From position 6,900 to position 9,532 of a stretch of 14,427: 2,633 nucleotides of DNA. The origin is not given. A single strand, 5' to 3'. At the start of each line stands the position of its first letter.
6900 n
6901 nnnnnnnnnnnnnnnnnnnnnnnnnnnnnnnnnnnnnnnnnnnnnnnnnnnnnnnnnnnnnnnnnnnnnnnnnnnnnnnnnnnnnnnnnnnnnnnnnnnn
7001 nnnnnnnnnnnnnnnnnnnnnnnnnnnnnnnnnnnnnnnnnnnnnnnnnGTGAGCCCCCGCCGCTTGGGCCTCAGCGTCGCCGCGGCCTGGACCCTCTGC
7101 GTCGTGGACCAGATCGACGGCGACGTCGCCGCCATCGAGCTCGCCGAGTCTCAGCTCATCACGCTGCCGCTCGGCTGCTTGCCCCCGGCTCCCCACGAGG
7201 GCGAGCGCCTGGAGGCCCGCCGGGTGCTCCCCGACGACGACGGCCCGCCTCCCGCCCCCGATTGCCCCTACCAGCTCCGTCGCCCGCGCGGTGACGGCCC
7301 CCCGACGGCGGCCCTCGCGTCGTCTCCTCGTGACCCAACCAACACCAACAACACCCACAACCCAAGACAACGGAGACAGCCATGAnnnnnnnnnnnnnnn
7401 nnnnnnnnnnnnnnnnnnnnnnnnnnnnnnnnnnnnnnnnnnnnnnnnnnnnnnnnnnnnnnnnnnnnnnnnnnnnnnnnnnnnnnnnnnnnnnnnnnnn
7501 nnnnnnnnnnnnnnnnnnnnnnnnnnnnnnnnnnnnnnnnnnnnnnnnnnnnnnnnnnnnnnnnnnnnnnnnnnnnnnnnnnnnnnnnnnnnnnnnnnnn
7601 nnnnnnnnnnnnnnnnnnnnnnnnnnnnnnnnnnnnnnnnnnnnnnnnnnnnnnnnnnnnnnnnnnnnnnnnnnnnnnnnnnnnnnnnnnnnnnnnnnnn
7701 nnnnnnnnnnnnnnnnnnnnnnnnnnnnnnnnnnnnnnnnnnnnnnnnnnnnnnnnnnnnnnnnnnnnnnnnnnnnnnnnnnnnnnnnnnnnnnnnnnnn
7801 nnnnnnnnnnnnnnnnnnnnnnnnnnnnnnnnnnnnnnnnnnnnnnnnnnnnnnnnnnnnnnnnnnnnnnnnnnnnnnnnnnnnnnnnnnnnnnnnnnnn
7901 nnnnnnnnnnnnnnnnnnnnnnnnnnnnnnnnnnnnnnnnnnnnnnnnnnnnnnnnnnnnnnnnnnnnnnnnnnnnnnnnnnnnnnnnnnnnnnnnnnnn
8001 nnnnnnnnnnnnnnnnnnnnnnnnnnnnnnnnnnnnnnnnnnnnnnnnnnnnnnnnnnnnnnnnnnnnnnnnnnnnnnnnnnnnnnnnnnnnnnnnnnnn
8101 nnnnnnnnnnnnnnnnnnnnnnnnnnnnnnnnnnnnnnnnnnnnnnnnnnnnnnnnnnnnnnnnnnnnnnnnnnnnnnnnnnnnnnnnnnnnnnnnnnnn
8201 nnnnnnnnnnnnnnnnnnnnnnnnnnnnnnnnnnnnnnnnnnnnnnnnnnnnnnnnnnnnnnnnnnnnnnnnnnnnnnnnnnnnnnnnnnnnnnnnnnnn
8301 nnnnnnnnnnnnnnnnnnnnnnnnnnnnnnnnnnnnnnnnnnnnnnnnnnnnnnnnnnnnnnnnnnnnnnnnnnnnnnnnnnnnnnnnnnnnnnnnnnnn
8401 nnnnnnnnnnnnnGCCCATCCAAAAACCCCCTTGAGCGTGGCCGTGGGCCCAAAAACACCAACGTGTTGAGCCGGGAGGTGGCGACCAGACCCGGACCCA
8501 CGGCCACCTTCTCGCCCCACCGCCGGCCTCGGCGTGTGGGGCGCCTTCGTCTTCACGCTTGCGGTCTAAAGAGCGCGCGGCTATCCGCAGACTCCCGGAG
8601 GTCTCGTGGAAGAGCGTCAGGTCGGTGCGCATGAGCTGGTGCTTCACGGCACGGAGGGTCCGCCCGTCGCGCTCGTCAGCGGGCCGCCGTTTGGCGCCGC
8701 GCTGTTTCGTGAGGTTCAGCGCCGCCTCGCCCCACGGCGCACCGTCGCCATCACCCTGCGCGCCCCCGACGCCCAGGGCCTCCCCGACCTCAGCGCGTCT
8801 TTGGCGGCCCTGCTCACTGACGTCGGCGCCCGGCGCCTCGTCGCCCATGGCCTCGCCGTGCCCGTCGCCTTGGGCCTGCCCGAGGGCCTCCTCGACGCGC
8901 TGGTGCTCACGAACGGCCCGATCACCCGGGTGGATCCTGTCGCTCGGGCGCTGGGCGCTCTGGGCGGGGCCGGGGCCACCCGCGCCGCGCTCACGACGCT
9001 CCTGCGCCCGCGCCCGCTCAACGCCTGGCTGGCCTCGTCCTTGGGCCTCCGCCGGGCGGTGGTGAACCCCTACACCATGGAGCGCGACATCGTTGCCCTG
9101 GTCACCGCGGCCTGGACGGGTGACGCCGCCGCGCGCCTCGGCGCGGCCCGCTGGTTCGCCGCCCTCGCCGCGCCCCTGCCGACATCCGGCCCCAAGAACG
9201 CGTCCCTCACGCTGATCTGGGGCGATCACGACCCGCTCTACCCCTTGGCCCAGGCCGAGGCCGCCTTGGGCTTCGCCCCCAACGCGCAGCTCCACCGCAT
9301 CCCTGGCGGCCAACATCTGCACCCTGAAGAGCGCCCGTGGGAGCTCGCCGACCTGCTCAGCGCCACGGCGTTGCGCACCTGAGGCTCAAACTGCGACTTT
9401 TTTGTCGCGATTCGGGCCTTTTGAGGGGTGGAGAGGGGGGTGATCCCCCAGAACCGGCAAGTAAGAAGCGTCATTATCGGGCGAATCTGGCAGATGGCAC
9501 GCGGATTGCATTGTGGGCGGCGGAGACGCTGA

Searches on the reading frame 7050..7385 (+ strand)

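Call 7: search_protein_families(library=pfam, proteins=[window:7050-7385:+])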
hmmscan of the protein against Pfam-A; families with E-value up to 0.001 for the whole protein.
window:7050-7385:+ (111 aa): 1 family
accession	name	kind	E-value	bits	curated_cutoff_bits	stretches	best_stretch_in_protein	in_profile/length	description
PF11213.13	DUF3006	-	0.00024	21.7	32.3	1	18-57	2-41/67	Protein of unknown function (DUF3006)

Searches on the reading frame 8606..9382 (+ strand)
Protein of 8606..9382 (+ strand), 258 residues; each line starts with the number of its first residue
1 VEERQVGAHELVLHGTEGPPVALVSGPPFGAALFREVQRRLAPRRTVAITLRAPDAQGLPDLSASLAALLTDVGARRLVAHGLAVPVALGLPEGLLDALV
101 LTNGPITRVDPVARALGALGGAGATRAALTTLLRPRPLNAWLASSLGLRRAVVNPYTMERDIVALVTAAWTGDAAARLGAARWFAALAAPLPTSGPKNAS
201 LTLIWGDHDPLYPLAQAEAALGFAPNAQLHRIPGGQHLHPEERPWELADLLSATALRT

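Call 7: search_protein_families(library=pfam, proteins=[window:8606-9382:+])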
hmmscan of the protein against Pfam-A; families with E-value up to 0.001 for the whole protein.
window:8606-9382:+ (258 aa): 1 family
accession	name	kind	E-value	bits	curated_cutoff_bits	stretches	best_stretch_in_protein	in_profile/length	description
PF12697.13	Abhydrolase_6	-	1.4e-05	26.3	26.3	1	23-246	3-212/217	Alpha/beta hydrolase family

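Call 30: find_homologous_proteins(query=window:8606-9382:+)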
Query window:8606-9382:+ (258 aa): 106 proteins with E <= 0.001 among 8000 candidates.
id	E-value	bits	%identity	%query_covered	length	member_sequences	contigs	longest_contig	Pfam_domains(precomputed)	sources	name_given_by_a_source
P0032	1.4e-158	544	100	100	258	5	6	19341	PF12697.14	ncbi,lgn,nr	ncbi:alpha/beta hydrolase [Myxococcota bacterium]|nr:alpha/beta hydrolase [Myxococcota bacterium]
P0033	2.4e-138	478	88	100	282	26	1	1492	PF12697.14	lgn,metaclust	metaclust:\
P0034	3.5e-132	458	85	100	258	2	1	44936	PF12697.14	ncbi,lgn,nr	ncbi:alpha/beta hydrolase [Myxococcota bacterium]|nr:alpha/beta hydrolase [Myxococcota bacterium]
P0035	5.5e-126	438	81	100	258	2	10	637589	-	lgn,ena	-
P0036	3.0e-53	199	47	95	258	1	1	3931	-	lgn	-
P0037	6.0e-52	195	46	97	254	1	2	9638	-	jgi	jgi:pimeloyl-ACP methyl ester carboxylesterase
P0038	6.1e-52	195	48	92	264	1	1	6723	-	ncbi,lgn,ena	-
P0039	3.7e-51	192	46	92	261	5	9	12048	-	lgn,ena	-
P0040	6.3e-51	192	48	92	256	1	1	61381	-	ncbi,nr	ncbi:MAG: hypothetical protein H6741_26240 [Alphaproteobacteria bacterium]|nr:hypothetical protein [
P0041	5.9e-50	188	41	97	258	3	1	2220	-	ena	-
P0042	6.7e-49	185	46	95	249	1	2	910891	-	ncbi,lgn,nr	ncbi:MAG: hypothetical protein H6739_19050 [Alphaproteobacteria bacterium]|nr:hypothetical protein [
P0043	7.4e-49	185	47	89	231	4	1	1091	-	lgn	-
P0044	3.2e-48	183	45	92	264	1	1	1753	-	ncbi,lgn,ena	-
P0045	1.2e-47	181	40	97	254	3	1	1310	-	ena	-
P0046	2.3e-47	180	47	91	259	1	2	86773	PF12697.14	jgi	jgi:pimeloyl-ACP methyl ester carboxylesterase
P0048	1.3e-46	178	45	91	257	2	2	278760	-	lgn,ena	-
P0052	4.5e-46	176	49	91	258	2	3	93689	-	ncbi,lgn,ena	-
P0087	1.2e-38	151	46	75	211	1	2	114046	-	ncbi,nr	ncbi:MAG: hypothetical protein GY913_04215 [Proteobacteria bacterium]|nr:hypothetical protein [Pseud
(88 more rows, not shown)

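Call 32: find_encoding_contigs(protein=P0040, flank=4000, max_places=2)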
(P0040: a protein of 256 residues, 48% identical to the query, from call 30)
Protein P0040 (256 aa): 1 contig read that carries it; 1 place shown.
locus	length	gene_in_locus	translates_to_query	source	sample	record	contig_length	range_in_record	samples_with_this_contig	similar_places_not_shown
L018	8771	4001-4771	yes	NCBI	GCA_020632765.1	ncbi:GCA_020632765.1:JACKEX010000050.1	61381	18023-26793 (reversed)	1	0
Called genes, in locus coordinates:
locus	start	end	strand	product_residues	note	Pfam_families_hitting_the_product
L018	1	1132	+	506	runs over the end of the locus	PF13541:ChlI, PF01078:Mg_chelatase, PF00158:Sigma54_activat (weak), PF07728:AAA_5, PF00493:MCM, PF13335:Mg_chelatase_C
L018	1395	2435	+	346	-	PF00154:RecA_N, PF06745:ATPase (faint), PF08423:Rad51 (weak), PF13481:AAA_25 (faint), PF27531:MT3502_N (weak), PF21096:RecA_C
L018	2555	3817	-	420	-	PF07969:Amidohydro_3 (weak), PF01979:Amidohydro_1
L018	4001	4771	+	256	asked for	-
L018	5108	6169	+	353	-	PF00781:DAGK_cat, PF19279:YegS_C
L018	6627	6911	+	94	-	PF00216:Bac_DNA_binding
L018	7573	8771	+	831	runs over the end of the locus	PF07610:DUF1573 (faint), PF15780:ASH (faint), PF24507:Ig_CFAP65_4th (faint), PF22073:Cep192_D4 (weak), PF22544:HYDIN_VesB_CFA65-like_Ig (weak), PF11617:Cu-binding_MopE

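Call 33: find_encoding_contigs(protein=P0052, flank=4000, max_places=2)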
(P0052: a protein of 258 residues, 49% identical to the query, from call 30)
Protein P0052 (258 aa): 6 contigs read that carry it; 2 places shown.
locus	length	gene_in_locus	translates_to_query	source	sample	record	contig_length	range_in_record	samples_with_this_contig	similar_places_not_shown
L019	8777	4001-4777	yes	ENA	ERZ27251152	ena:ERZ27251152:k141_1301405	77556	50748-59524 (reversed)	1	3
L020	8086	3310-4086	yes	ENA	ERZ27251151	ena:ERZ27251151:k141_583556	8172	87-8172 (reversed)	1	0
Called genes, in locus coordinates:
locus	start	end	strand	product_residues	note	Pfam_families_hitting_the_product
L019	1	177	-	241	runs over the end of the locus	-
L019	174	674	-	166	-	PF04542:Sigma70_r2, PF08281:Sigma70_r4_2, PF04545:Sigma70_r4 (weak)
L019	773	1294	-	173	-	-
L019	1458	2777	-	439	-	PF01979:Amidohydro_1, PF12890:DHOase (weak), PF07969:Amidohydro_3 (weak)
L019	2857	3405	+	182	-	PF00027:cNMP_binding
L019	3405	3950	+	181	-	PF00027:cNMP_binding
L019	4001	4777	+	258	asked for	-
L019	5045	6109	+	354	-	PF00781:DAGK_cat, PF19279:YegS_C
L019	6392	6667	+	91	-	PF00216:Bac_DNA_binding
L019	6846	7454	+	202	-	PF00925:GTP_cyclohydro2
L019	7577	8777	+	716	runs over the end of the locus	PF15780:ASH (faint), PF22544:HYDIN_VesB_CFA65-like_Ig (faint), PF11617:Cu-binding_MopE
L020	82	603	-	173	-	-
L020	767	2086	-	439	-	PF01979:Amidohydro_1, PF12890:DHOase (weak), PF07969:Amidohydro_3 (weak)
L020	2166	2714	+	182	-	PF00027:cNMP_binding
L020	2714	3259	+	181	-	PF00027:cNMP_binding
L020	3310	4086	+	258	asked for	-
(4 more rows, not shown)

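Call 34: find_encoding_contigs(protein=P0042, flank=4000, max_places=2)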
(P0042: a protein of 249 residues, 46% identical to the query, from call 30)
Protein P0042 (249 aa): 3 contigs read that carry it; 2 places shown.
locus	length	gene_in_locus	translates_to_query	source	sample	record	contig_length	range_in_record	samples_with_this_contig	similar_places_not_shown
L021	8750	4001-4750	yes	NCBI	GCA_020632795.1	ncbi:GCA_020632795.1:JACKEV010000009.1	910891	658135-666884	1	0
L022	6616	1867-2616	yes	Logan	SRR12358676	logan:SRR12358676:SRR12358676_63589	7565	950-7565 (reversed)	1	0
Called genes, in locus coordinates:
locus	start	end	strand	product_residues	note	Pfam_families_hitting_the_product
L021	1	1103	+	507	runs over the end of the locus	PF13541:ChlI, PF01078:Mg_chelatase, PF00158:Sigma54_activat (faint), PF07728:AAA_5 (faint), PF00493:MCM (weak), PF13335:Mg_chelatase_C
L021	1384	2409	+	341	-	PF00154:RecA_N, PF08423:Rad51 (weak), PF06745:ATPase (weak), PF27531:MT3502_N (weak), PF21096:RecA_C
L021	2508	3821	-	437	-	PF07969:Amidohydro_3 (faint), PF01979:Amidohydro_1 (weak)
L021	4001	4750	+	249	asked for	-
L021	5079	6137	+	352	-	PF00781:DAGK_cat, PF19279:YegS_C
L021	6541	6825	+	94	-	PF00216:Bac_DNA_binding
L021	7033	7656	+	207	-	PF00925:GTP_cyclohydro2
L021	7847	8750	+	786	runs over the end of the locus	PF07610:DUF1573 (faint), PF15780:ASH (weak), PF22073:Cep192_D4, PF22544:HYDIN_VesB_CFA65-like_Ig (weak), PF11617:Cu-binding_MopE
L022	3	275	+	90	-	?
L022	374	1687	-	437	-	PF07969:Amidohydro_3 (faint), PF01979:Amidohydro_1 (weak)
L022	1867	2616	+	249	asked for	-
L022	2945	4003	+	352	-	PF00781:DAGK_cat, PF19279:YegS_C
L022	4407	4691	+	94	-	PF00216:Bac_DNA_binding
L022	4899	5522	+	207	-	PF00925:GTP_cyclohydro2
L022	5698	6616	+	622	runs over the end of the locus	?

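Call 43: find_encoding_contigs(protein=P0048, flank=3500, max_places=3)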
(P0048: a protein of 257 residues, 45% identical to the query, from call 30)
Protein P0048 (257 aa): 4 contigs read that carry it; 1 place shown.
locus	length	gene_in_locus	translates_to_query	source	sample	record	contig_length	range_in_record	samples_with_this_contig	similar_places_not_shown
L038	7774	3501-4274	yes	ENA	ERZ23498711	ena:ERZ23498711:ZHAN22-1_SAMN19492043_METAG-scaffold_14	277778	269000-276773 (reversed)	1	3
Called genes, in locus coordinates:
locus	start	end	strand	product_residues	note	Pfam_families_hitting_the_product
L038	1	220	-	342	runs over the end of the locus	PF00154:RecA_N, PF08423:Rad51, PF06745:ATPase, PF13481:AAA_25 (faint), PF27531:MT3502_N (weak), PF21096:RecA_C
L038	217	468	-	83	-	-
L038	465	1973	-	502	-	PF13541:ChlI, PF01078:Mg_chelatase, PF00158:Sigma54_activat (weak), PF07728:AAA_5, PF00493:MCM (weak), PF13335:Mg_chelatase_C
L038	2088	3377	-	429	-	PF01979:Amidohydro_1 (faint), PF07969:Amidohydro_3 (weak)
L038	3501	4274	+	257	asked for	-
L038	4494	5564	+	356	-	PF00781:DAGK_cat, PF19279:YegS_C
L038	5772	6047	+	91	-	PF00216:Bac_DNA_binding, PF18291:HU-HIG (weak)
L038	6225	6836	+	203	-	PF00925:GTP_cyclohydro2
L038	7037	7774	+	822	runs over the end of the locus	-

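Call 44: find_encoding_contigs(protein=P0087, flank=3500, max_places=3)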
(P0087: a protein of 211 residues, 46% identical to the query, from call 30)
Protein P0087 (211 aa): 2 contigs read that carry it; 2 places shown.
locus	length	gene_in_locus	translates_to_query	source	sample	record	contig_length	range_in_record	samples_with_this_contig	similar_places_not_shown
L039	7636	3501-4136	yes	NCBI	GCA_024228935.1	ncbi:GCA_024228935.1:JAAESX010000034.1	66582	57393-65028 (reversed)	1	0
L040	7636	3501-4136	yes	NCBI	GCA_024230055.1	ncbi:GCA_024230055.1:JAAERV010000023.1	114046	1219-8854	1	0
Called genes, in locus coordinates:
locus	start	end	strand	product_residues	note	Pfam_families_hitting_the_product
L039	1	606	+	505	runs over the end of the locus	PF13541:ChlI, PF07728:AAA_5 (faint), PF01078:Mg_chelatase, PF00493:MCM (weak), PF13335:Mg_chelatase_C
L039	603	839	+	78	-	-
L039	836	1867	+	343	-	PF00154:RecA_N, PF08423:Rad51, PF06745:ATPase (weak), PF27531:MT3502_N (weak), PF21096:RecA_C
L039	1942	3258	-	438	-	PF01979:Amidohydro_1, PF07969:Amidohydro_3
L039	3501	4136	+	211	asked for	-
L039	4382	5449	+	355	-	PF00781:DAGK_cat, PF19279:YegS_C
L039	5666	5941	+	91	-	PF00216:Bac_DNA_binding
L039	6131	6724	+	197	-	PF00925:GTP_cyclohydro2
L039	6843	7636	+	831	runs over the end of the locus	PF22073:Cep192_D4 (faint), PF07610:DUF1573 (weak), PF15780:ASH (weak), PF22544:HYDIN_VesB_CFA65-like_Ig, PF11617:Cu-binding_MopE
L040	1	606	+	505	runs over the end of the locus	PF13541:ChlI, PF07728:AAA_5 (faint), PF01078:Mg_chelatase, PF00493:MCM (weak), PF13335:Mg_chelatase_C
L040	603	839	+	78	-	-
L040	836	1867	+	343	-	PF00154:RecA_N, PF08423:Rad51, PF06745:ATPase (weak), PF27531:MT3502_N (weak), PF21096:RecA_C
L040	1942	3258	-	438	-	PF01979:Amidohydro_1, PF07969:Amidohydro_3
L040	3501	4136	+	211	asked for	-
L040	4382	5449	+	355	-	PF00781:DAGK_cat, PF19279:YegS_C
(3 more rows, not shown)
